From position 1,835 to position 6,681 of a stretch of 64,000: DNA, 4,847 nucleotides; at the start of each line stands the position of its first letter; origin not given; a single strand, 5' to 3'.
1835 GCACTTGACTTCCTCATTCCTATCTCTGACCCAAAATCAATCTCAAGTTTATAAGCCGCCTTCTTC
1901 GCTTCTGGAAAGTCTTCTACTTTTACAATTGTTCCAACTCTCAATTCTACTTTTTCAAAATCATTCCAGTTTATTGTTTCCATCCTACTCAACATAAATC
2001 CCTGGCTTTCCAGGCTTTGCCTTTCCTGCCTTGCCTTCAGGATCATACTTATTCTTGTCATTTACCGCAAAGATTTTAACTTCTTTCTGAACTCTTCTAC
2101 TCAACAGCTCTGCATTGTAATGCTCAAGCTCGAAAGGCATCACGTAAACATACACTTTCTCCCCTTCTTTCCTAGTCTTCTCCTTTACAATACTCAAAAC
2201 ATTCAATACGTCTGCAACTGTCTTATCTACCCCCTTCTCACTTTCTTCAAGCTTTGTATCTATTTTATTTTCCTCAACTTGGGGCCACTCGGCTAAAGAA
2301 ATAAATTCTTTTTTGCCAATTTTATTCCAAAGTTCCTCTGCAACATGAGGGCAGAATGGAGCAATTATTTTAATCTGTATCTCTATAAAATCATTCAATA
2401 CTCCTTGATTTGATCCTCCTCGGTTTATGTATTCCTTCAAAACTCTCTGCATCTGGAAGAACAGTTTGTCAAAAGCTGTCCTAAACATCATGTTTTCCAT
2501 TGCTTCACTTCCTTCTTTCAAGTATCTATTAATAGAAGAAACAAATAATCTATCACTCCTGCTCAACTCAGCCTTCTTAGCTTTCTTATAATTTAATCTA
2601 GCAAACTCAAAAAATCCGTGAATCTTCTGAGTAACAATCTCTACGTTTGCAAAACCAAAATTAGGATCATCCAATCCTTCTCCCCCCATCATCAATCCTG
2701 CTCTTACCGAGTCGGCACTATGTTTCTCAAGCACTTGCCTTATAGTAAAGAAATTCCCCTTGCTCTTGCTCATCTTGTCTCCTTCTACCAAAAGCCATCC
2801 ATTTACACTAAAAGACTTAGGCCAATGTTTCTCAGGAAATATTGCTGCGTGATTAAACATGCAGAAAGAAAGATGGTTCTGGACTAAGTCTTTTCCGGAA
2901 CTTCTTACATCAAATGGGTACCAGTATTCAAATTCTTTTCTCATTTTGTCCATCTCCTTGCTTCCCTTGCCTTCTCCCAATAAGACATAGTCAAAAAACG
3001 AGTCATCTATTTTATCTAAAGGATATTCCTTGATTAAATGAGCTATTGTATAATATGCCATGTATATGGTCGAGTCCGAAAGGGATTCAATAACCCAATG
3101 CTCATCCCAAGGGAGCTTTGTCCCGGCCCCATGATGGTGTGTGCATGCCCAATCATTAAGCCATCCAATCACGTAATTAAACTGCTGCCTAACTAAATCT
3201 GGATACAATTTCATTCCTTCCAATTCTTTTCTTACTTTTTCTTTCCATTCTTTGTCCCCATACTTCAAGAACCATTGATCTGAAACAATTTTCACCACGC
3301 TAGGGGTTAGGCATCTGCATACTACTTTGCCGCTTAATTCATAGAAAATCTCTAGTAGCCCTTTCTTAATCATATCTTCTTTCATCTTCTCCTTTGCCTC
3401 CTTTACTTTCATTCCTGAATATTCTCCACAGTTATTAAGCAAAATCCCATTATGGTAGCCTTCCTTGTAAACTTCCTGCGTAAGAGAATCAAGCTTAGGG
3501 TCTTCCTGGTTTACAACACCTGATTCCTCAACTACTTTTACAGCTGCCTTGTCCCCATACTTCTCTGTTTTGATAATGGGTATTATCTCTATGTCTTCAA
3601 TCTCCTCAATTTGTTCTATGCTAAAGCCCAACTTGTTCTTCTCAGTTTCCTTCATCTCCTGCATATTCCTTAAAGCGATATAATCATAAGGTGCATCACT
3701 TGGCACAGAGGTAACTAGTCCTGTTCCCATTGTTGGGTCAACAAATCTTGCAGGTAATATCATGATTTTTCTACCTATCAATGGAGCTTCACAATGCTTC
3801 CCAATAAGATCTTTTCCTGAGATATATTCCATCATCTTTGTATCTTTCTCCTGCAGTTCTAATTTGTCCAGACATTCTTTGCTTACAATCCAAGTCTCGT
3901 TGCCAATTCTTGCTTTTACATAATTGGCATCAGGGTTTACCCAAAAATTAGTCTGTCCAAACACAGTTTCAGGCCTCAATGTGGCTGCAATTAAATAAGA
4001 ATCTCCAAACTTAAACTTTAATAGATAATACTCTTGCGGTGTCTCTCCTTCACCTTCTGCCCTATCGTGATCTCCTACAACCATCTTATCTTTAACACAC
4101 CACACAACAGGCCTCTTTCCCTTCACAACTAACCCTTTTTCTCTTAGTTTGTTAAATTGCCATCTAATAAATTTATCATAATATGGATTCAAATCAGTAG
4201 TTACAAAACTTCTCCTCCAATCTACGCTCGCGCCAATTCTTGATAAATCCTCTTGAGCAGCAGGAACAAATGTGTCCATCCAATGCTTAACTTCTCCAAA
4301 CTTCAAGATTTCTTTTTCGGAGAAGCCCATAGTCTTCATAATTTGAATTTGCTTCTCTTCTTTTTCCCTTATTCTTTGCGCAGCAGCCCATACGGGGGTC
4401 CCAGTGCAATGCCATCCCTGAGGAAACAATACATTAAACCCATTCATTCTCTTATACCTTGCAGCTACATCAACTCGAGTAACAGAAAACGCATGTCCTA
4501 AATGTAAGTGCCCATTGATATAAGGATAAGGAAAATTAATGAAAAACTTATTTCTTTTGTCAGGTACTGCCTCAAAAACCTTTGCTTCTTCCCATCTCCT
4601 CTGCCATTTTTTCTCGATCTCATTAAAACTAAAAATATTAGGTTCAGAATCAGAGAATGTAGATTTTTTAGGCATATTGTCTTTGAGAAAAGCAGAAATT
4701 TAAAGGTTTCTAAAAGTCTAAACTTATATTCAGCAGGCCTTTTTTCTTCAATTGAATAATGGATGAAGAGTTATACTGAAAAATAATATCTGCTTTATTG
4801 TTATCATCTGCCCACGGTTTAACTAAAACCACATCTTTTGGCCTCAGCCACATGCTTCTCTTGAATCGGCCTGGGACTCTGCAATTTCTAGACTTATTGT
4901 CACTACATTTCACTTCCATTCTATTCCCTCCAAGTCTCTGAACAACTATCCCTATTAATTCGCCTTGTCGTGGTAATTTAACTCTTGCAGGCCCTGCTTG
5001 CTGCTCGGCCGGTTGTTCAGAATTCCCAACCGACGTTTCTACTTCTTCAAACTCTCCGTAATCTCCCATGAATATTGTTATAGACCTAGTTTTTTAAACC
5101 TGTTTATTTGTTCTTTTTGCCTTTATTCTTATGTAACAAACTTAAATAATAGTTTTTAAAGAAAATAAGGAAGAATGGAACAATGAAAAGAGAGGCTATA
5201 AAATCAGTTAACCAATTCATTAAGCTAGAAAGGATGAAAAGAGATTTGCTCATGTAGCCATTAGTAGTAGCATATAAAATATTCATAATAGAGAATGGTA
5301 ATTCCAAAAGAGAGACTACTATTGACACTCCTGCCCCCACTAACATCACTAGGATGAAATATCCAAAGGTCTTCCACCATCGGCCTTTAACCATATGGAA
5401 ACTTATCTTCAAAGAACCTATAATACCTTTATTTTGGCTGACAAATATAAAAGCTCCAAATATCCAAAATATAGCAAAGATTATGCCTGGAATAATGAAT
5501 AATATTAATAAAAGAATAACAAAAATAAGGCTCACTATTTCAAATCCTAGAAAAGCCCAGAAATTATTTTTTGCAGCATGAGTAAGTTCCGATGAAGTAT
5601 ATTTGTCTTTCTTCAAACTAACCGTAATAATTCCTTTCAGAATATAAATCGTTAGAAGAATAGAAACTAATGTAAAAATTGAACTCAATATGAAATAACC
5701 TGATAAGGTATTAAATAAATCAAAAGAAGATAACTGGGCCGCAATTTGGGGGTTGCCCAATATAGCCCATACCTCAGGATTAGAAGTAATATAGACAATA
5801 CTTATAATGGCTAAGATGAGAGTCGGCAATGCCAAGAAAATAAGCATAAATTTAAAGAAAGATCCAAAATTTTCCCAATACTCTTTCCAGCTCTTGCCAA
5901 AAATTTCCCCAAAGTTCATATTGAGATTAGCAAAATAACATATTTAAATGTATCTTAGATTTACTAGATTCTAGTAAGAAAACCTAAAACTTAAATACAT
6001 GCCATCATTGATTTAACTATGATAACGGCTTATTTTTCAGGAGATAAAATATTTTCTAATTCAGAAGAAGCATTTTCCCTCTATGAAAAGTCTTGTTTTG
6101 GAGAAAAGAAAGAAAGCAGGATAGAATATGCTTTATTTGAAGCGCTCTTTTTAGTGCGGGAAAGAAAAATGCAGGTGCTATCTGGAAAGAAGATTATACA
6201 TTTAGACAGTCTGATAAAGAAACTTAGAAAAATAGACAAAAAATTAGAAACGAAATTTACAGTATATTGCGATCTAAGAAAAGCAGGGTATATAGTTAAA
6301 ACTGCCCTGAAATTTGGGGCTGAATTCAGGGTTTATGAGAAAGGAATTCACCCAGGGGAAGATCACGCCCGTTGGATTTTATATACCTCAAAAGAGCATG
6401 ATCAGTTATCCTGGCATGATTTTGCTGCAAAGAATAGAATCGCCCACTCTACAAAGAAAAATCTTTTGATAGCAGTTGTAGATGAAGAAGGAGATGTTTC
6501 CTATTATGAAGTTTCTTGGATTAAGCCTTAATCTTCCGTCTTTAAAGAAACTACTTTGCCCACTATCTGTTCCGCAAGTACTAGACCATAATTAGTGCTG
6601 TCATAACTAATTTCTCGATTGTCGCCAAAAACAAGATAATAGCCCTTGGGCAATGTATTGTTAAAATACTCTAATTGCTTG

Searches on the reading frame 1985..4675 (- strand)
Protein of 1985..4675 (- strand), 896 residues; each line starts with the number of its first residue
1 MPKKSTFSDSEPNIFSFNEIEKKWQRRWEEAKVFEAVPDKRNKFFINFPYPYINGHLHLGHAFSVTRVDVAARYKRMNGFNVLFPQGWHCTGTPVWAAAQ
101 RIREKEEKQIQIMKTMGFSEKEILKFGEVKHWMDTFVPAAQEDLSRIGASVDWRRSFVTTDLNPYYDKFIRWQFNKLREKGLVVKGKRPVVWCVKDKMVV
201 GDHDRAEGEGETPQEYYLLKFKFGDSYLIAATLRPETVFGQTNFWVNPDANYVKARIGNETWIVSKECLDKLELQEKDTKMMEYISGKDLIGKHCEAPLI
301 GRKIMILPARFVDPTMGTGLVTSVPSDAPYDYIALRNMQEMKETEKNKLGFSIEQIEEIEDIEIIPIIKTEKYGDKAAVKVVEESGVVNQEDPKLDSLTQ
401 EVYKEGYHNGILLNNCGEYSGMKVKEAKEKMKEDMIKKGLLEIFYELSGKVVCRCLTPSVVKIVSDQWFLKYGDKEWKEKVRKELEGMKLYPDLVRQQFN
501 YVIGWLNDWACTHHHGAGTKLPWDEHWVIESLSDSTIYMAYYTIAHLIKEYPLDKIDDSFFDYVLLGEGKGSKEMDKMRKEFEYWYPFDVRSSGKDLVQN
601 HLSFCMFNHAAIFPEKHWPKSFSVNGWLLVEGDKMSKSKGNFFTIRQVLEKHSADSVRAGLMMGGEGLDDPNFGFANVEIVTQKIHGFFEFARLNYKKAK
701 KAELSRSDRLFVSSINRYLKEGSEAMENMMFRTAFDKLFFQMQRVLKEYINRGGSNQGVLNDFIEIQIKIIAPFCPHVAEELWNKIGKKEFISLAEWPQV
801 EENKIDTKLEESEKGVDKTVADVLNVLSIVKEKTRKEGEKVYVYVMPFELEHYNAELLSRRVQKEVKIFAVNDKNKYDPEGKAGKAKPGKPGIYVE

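Call 6: search_protein_families(library=pfam, proteins=[window:1985-4675:-])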
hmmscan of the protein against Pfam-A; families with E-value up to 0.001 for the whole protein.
window:1985-4675:- (896 aa): 6 families
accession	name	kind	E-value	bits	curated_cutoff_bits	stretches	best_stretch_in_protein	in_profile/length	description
PF00133.28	tRNA-synt_1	-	3.3e-45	155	22.7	1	23-662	1-403/414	tRNA synthetases class I (I, L, M and V)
PF09334.17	tRNA-synt_1g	-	2.4e-22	79.7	20.1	2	45-109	2-66/391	tRNA synthetases class I (M)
PF08264.19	Anticodon_1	-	5.3e-22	78.7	25.1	1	708-835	1-141/148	Anticodon-binding domain of tRNA ligase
PF01406.26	tRNA-synt_1e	-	1.7e-13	51.1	27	1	586-662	206-281/301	tRNA synthetases class I (C) catalytic domain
PF13603.12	tRNA-synt_1_2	-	5.9e-06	26.3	25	0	230-332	25-126/185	Leucyl-tRNA synthetase, editing domain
PF01921.24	tRNA-synt_1f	-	4.1e-05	23.1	27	1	589-658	234-306/360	tRNA synthetases class I (K)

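Call 7: find_encoding_contigs(protein=window:1985-4675:-, flank=10000, max_places=6)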
Protein window:1985-4675:- (896 aa): 1 contig read that carries it; 1 place shown.
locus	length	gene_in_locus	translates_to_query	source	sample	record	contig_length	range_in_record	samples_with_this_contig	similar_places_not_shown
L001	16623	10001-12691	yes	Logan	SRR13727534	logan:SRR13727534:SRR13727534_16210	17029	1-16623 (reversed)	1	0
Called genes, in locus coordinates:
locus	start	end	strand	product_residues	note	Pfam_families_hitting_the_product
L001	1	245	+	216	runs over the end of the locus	?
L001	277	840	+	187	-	-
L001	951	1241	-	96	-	-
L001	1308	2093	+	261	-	PF01656:CbiA, PF02374:ArsA_ATPase (weak), PF06564:CBP_BcsQ (faint), PF10609:ParA, PF13614:AAA_31, PF13500:AAA_26 (weak)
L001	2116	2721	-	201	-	-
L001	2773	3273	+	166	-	PF00293:NUDIX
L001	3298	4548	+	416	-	PF07690:MFS_1, PF13347:MFS_2, PF11700:ATG22, PF07690:MFS_1, PF00083:Sugar_tr (weak), PF07690:MFS_1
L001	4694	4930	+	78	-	-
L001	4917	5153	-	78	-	PF00833:Ribosomal_S17e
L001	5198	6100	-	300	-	-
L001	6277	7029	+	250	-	-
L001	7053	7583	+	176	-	-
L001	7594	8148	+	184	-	PF00717:Peptidase_S24 (weak), PF10502:Peptidase_S26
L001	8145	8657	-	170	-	PF02778:tRNA_int_endo_N, PF01974:tRNA_int_endo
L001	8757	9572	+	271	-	PF25231:DUF7847 (weak)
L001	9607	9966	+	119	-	PF01176:eIF-1a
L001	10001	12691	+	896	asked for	PF00133:tRNA-synt_1, PF09334:tRNA-synt_1g, PF13603:tRNA-synt_1_2 (faint), PF09334:tRNA-synt_1g, PF01406:tRNA-synt_1e, PF08264:Anticodon_1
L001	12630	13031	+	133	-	PF01588:tRNA_bind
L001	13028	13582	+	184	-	PF00800:PDT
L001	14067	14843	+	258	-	PF02673:BacA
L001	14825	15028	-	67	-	-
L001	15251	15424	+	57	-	-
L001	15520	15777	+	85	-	PF15738:YafQ_toxin (weak)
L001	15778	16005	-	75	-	-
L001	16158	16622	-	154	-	?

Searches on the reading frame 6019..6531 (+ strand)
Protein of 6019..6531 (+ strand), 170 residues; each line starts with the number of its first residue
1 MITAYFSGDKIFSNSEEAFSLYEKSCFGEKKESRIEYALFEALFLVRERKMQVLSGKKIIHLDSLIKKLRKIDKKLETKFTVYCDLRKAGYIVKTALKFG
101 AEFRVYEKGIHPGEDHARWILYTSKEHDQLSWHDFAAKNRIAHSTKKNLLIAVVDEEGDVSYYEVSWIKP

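Call 6: search_protein_families(library=pfam, proteins=[window:6019-6531:+])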
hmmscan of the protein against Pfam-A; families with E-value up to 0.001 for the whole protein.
window:6019-6531:+ (170 aa): 2 families
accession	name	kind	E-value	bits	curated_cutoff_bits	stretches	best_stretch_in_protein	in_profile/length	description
PF01974.23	tRNA_int_endo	-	8.9e-28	96.6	27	1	77-162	2-85/85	tRNA intron endonuclease, catalytic C-terminal domain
PF02778.19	tRNA_int_endo_N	-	2.1e-10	40.4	21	1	3-65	2-66/67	tRNA intron endonuclease, N-terminal domain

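Call 66: search_protein_families(library=ncbifam, max_evalue=0.001, proteins=[window:6019-6531:+])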
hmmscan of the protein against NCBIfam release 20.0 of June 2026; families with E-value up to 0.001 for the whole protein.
window:6019-6531:+ (170 aa): 7 families
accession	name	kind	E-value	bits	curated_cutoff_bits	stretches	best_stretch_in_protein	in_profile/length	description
NF006795.0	PRK09300.1-3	equivalog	7.3e-31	107.4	501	1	5-166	4-162/350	tRNA splicing endonuclease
TIGR00324.1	endA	equivalog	3.8e-26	92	59.6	1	10-168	11-177/177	tRNA-intron lyase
NF006796.0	PRK09300.1-4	equivalog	1.8e-24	86.4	518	1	3-166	2-156/335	tRNA splicing endonuclease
NF006794.0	PRK09300.1-1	equivalog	4.4e-14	52.2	383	1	20-168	192-344/346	tRNA splicing endonuclease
NF006797.0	PRK09300.1-5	equivalog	1.4e-11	44.2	292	1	81-169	204-286/290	tRNA splicing endonuclease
NF007085.0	PRK09539.1-2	equivalog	2e-05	24.8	157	1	49-166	7-118/124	tRNA-splicing endonuclease subunit beta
NF007086.0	PRK09539.1-3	equivalog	0.00035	21.2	101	1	118-168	37-87/92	tRNA-splicing endonuclease subunit beta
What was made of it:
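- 6019..6531 (+): tRNA splicing endonuclease EndA (170 aa). PF01974 and PF02778 (call 6); TIGR00324, 92 bits (call 66).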
